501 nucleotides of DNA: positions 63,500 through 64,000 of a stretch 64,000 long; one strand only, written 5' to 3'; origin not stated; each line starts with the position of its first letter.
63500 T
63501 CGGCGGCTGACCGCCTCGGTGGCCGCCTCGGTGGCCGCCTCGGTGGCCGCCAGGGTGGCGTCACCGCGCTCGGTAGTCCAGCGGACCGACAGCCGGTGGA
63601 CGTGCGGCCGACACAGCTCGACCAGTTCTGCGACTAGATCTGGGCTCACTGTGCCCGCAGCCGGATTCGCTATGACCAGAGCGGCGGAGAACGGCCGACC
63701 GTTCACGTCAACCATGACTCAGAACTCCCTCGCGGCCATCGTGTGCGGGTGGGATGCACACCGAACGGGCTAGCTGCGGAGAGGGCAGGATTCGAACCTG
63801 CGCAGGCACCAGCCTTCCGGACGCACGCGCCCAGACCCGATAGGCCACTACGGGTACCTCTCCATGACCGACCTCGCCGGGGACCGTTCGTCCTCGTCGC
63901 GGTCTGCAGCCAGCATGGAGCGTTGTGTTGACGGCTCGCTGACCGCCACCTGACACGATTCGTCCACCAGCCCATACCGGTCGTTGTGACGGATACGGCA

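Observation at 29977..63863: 34-kb island: a valanimycin-type N-N/azoxy toolkit grafted onto dedicated fatty-acid and polyketide machinery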

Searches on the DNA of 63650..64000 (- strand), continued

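Call 82: search_with_rna_model(model_id=R1, sources=[window, L001, L002, L008, L009, L016, L018, L024, L028, L038, L040, L046, L050, L055, L062, L076, L078, L079, L085, L087, L088, L089, L091, L092, L093, L094, L096, L099, L105, L106, L107, L108, L109, L110, L111, L112, L114, L115, L116, L117, L118, L119, L120, L121, L123, L124, L126, L128, L129, L130, L132, L133, L134, L138, L140, L145, L146, L148, L150, L152, L153, L154, L155, L156, L157, L159, L160, L161, L163, L166, L167, L168, L169, L170, L171, L172, L173, L174, L175, L179, L180, L182, L183, L184, L185, L186, L187, L188, L189, L190, L192, L194, L195, L197, L200, L202, L203, L086, L095, L084], max_evalue=0.001, make_alignment=true)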
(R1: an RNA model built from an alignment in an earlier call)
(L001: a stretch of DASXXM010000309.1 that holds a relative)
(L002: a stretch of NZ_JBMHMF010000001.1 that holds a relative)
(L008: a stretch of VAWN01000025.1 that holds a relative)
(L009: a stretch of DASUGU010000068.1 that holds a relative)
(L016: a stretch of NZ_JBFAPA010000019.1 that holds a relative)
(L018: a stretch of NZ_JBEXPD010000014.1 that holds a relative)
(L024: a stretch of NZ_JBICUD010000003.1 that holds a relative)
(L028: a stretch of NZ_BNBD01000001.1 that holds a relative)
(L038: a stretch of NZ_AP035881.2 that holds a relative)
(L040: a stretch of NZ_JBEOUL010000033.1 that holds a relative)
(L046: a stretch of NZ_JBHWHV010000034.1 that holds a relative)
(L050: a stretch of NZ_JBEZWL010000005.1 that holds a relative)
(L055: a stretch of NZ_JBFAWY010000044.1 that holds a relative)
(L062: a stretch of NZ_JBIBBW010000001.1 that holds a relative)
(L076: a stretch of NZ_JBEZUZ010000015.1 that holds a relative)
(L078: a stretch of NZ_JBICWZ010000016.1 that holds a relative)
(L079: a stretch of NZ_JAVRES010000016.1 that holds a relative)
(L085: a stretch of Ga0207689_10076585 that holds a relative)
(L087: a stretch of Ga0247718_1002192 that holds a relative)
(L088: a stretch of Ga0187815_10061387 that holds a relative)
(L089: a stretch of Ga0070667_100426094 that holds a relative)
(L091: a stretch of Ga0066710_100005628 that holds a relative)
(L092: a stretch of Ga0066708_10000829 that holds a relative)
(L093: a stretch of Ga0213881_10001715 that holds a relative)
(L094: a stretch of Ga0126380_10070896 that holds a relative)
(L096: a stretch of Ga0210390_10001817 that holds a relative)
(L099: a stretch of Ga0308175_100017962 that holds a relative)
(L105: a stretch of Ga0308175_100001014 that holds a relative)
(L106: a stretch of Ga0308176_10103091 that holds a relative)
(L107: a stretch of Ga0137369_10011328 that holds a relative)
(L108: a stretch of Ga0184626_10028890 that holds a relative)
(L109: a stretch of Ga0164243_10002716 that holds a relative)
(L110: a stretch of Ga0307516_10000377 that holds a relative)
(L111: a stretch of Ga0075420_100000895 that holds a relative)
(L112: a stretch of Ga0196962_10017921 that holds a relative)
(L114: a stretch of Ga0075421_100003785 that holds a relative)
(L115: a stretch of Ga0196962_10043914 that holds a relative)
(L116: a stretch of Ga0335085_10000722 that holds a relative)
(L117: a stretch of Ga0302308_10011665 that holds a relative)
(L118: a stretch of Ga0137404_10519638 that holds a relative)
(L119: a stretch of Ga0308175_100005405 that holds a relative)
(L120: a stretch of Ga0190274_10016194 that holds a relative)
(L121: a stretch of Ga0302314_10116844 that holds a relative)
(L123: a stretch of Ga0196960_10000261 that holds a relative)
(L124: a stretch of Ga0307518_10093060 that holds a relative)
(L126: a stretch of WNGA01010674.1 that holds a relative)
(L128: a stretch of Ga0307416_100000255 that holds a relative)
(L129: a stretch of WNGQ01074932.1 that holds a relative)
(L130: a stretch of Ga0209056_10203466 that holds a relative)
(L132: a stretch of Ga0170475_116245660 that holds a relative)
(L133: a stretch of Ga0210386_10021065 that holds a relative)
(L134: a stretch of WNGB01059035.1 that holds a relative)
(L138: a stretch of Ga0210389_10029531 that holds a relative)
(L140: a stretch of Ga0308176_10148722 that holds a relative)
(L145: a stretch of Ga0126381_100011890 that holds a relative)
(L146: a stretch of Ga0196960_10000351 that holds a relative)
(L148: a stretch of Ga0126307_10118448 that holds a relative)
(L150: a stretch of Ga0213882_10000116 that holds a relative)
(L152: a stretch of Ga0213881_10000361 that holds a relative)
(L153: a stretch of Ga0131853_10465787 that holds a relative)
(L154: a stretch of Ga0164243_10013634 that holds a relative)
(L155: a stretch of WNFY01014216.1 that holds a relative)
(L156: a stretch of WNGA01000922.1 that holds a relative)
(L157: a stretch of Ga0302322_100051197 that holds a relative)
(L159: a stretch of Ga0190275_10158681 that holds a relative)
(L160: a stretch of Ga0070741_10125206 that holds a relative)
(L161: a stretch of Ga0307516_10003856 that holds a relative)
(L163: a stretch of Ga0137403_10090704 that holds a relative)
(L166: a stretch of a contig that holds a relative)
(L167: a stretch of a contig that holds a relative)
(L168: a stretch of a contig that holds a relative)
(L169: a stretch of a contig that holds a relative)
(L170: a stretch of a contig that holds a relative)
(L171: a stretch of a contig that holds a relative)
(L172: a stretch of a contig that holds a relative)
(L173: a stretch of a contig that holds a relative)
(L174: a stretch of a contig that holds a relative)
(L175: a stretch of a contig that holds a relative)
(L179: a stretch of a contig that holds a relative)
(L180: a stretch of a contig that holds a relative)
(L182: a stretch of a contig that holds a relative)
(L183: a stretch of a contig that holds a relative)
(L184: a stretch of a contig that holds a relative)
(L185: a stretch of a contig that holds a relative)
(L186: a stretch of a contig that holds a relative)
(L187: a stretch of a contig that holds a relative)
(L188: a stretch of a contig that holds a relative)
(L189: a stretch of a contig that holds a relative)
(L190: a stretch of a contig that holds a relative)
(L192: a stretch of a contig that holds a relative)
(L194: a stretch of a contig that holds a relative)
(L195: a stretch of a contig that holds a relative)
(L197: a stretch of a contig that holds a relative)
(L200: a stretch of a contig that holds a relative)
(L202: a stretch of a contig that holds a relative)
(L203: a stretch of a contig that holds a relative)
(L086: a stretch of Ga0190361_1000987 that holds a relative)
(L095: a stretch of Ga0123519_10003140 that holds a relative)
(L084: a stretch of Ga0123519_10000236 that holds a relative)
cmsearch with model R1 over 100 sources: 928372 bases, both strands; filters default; matches with E-value up to 0.001: 125.
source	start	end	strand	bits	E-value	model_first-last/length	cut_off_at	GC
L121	2594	2682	-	102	3.6e-20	1-90/90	no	0.7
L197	241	329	-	100.9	6.4e-20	1-90/90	no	0.66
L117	6596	6684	+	100.6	7.8e-20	1-90/90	no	0.69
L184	388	476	-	100.5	8e-20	1-90/90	no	0.67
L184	271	359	-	100.3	9.1e-20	1-90/90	no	0.7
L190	5125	5214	+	100.1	9.8e-20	1-90/90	no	0.73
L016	910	998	+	99.9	1.1e-19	1-90/90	no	0.64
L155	2733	2821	+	99.9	1.1e-19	1-90/90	no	0.67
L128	1021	1109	+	98.2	2.7e-19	1-90/90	no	0.65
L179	6871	6959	+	98.2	2.7e-19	1-90/90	no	0.65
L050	4003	4088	+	97.1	5e-19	1-90/90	no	0.69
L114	2381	2469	-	96.3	7.3e-19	1-90/90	no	0.63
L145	7861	7952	+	96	8.9e-19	1-90/90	no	0.67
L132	25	114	+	95.9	9e-19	1-90/90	no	0.68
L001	1460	1546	+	95.4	1.2e-18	1-90/90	no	0.66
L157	1565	1653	-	94.9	1.6e-18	1-90/90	no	0.64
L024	2106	2198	+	94.8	1.7e-18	1-90/90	no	0.66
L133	4232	4324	-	94.5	1.9e-18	1-90/90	no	0.68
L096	2036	2127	-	94.3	2.1e-18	1-90/90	no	0.63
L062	1220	1309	-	94.2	2.3e-18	1-90/90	no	0.71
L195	8708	8799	+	94.2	2.3e-18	1-90/90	no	0.66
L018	36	127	+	94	2.6e-18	1-90/90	no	0.63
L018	229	320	+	94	2.6e-18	1-90/90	no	0.63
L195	8562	8653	+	93.9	2.6e-18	1-90/90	no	0.64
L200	11091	11182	-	93.9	2.6e-18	1-90/90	no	0.64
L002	175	260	+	93.9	2.6e-18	1-90/90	no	0.65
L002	583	668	+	93.9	2.6e-18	1-90/90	no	0.65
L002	991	1076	+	93.9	2.6e-18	1-90/90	no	0.65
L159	516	607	-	93.9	2.7e-18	1-90/90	no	0.65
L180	2612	2704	-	93.5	3.3e-18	1-90/90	no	0.67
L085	2041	2127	+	93.4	3.5e-18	1-90/90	no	0.69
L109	5896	5988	+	93.2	3.8e-18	1-90/90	no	0.72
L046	4698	4787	+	92.8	4.7e-18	1-90/90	no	0.72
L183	3492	3583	+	92.4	6e-18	1-90/90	no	0.65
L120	792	880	-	91.7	8.6e-18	1-90/90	no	0.64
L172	23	112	+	91.6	9.2e-18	1-90/90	no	0.67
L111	5603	5689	+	91.5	9.4e-18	1-90/90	no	0.76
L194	2048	2134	+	91.4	9.9e-18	1-90/90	no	0.64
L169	2924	3016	+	91.3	1e-17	1-90/90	no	0.66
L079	233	320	-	91.3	1.1e-17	1-90/90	no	0.69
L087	3057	3147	+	91.2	1.1e-17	1-90/90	no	0.74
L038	1194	1283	+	90.9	1.3e-17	1-90/90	no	0.67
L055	1662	1749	+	90.7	1.4e-17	1-90/90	no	0.66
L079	361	448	-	90.7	1.5e-17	1-90/90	no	0.67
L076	2683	2774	+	90.6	1.5e-17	1-90/90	no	0.71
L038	992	1081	+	89.5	2.7e-17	1-90/90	no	0.67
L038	1295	1384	+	89.5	2.7e-17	1-90/90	no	0.67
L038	1093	1182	+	89.4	3e-17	1-90/90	no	0.67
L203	9947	10037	-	89.1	3.4e-17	1-90/90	no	0.64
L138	1288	1374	-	89.1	3.4e-17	1-90/90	no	0.72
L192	720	806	-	89.1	3.4e-17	1-90/90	no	0.72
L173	1897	1985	+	88.9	3.8e-17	1-90/90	no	0.67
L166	3562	3654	+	88.7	4.3e-17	1-90/90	no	0.65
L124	816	900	+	88.5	4.7e-17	1-90/90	no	0.72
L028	15501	15594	-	88.4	5.1e-17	1-90/90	no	0.7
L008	4001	4091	+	88.3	5.2e-17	1-90/90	no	0.65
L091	3202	3292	-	88.3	5.2e-17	1-90/90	no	0.65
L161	1855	1943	-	88.3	5.2e-17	1-90/90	no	0.64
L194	1944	2030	+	88.3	5.3e-17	1-90/90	no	0.66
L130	1329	1416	+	88.3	5.3e-17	1-90/90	no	0.69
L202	1370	1457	-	88.3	5.3e-17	1-90/90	no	0.69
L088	944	1031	-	88.2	5.5e-17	1-90/90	no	0.72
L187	9666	9750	-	88.2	5.5e-17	1-90/90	no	0.64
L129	341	434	+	88.1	5.8e-17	1-90/90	no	0.67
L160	432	521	+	88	6.1e-17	1-90/90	no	0.67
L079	489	576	-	87.7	7e-17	1-90/90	no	0.66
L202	1239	1326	-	87.6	7.6e-17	1-90/90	no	0.69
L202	1496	1583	-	87.6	7.6e-17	1-90/90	no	0.69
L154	5563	5649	-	86.7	1.2e-16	1-90/90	no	0.69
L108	102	185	+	86.7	1.2e-16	1-90/90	no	0.64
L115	899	985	-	86.4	1.4e-16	1-90/90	no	0.62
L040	2610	2705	+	86.4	1.4e-16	1-90/90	no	0.73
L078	1557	1648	+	86.2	1.6e-16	1-90/90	no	0.7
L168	3670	3759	-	85.9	1.9e-16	1-90/90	no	0.64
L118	639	724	-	85.3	2.5e-16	1-90/90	no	0.69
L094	1453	1536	+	85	3e-16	1-90/90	no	0.67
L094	1573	1656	+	85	3e-16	1-90/90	no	0.67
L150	11529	11612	-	84.9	3.2e-16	1-90/90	no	0.65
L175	1476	1559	-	84.7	3.6e-16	1-90/90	no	0.64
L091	3313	3403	-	84.7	3.6e-16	1-90/90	no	0.65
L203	10058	10148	-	84.7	3.6e-16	1-90/90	no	0.65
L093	2313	2399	+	84.7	3.6e-16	1-90/90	no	0.62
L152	1419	1505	-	84.7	3.6e-16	1-90/90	no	0.62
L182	39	134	-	84.6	3.7e-16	1-90/90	no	0.69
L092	6525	6615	+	84.1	4.8e-16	1-90/90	no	0.69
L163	576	661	-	84.1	4.8e-16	1-90/90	no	0.6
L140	1227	1322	-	82.6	1.1e-15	1-90/90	no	0.67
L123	29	121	-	82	1.5e-15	1-90/90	no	0.63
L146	35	127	+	82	1.5e-15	1-90/90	no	0.63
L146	163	255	+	82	1.5e-15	1-90/90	no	0.63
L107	1626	1712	+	81.2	2.2e-15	1-90/90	no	0.69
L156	5616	5702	-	81.2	2.2e-15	1-90/90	no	0.69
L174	2673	2759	+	81.2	2.2e-15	1-90/90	no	0.69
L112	1878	1968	+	79.7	5e-15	1-90/90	no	0.63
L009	2506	2592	+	79.3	6.2e-15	1-90/90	no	0.64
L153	935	1029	+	79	7.2e-15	1-90/90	no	0.67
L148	776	865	-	78.7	8.2e-15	1-90/90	no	0.77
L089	697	786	+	78.7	8.7e-15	1-90/90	no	0.7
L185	4042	4127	+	78.4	9.8e-15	1-90/90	no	0.7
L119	1551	1648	+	78.3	1.1e-14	1-90/90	no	0.69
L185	4202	4287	+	78.2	1.1e-14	1-90/90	no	0.67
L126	3013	3100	+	77.9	1.3e-14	1-90/90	no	0.69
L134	1699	1786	-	77.9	1.3e-14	1-90/90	no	0.69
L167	2796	2883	+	77.9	1.3e-14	1-90/90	no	0.69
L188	1926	2013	+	77.9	1.3e-14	1-90/90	no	0.69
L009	2615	2702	+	77.9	1.3e-14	1-90/90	no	0.62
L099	3245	3339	-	77.9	1.3e-14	1-90/90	no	0.64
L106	2374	2468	+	77.9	1.3e-14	1-90/90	no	0.64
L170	1157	1254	-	77.7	1.4e-14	1-90/90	no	0.7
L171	828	925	-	77.7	1.4e-14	1-90/90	no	0.7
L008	3903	3980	+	77.2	1.8e-14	1-90/90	no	0.65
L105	4443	4539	-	77.1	2e-14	1-90/90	no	0.69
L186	20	116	+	77.1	2e-14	1-90/90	no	0.69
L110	2072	2167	-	71.3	4.2e-13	1-90/90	no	0.58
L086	7429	7513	-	68.8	1.6e-12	1-90/90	no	0.55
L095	5690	5774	-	68.7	1.7e-12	1-90/90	no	0.61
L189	1106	1193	-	67.5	3.1e-12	1-90/90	no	0.58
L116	2805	2892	-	66.4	5.9e-12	1-90/90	no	0.59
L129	1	80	+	58.7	3.4e-10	15-90/90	5'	0.65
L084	1585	1672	-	56.1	1.4e-09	1-90/90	no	0.58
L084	7087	7174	-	55.4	2e-09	1-90/90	no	0.62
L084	5193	5283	-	55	2.5e-09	1-90/90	no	0.63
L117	6712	6760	+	45.3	4.2e-07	1-50/90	3'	0.67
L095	2806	2889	+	31.1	0.00077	1-90/90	no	0.6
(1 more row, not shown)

Alignment A2: 125 matches aligned to the model, 115 columns, each read 5' to 3' on its own strand. Consensus structure (alignment columns), stored with it:
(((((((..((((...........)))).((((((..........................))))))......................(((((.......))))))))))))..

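Call 94: search_with_rna_model(model_id=R1, sources=[L204, L205, L206, L081, L082, L083], max_evalue=0.01)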
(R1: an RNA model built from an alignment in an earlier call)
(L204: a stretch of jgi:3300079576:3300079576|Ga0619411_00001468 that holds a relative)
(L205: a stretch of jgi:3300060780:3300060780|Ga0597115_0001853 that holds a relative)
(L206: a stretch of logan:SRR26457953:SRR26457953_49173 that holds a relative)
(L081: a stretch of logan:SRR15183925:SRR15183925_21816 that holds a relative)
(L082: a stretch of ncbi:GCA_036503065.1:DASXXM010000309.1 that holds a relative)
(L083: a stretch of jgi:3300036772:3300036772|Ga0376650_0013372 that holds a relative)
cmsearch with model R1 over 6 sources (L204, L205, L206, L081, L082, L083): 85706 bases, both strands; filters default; matches with E-value up to 0.01: 6.
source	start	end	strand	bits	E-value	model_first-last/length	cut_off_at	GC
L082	9315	9401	-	95.4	1.1e-19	1-90/90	no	0.66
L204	17211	17304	-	88.9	3.5e-18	1-90/90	no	0.68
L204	4883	4969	+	87.8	6.3e-18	1-90/90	no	0.69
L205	4883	4969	+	87.8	6.3e-18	1-90/90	no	0.69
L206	1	29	+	35.9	5.5e-06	62-90/90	5'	0.62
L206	12271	12299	-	35.9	5.5e-06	62-90/90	5'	0.62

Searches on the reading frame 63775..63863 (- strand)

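Call 77: search_protein_families(library=pfam, proteins=[L168:1753-3591:-], max_evalue=0.001)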
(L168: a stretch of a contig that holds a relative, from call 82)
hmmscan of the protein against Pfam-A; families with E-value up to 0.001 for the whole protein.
L168:1753-3591:- (612 aa): 1 family
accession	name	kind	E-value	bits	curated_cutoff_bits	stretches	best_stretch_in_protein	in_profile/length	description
PF00960.24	Neocarzinostat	-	6.6e-11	42.6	25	1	492-572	3-89/110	Neocarzinostatin family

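Call 80: search_protein_families(library=pfam, proteins=[L170:1578-2360:+, L170:1-849:+], max_evalue=0.001)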
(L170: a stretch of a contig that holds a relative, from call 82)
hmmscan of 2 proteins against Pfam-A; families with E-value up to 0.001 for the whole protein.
L170:1578-2360:+ (260 aa): 3 families
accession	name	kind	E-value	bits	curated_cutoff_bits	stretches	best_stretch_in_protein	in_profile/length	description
PF01738.24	DLH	-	1.6e-34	119.8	21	1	28-255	2-215/217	Dienelactone hydrolase family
PF00975.26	Thioesterase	-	0.00054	20.7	26.4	1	127-156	58-87/226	Thioesterase domain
PF12146.15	Hydrolase_4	-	0.00099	18.9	27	0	111-165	54-106/239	Serine aminopeptidase, S33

L170:1-849:+ (282 aa): 0 families
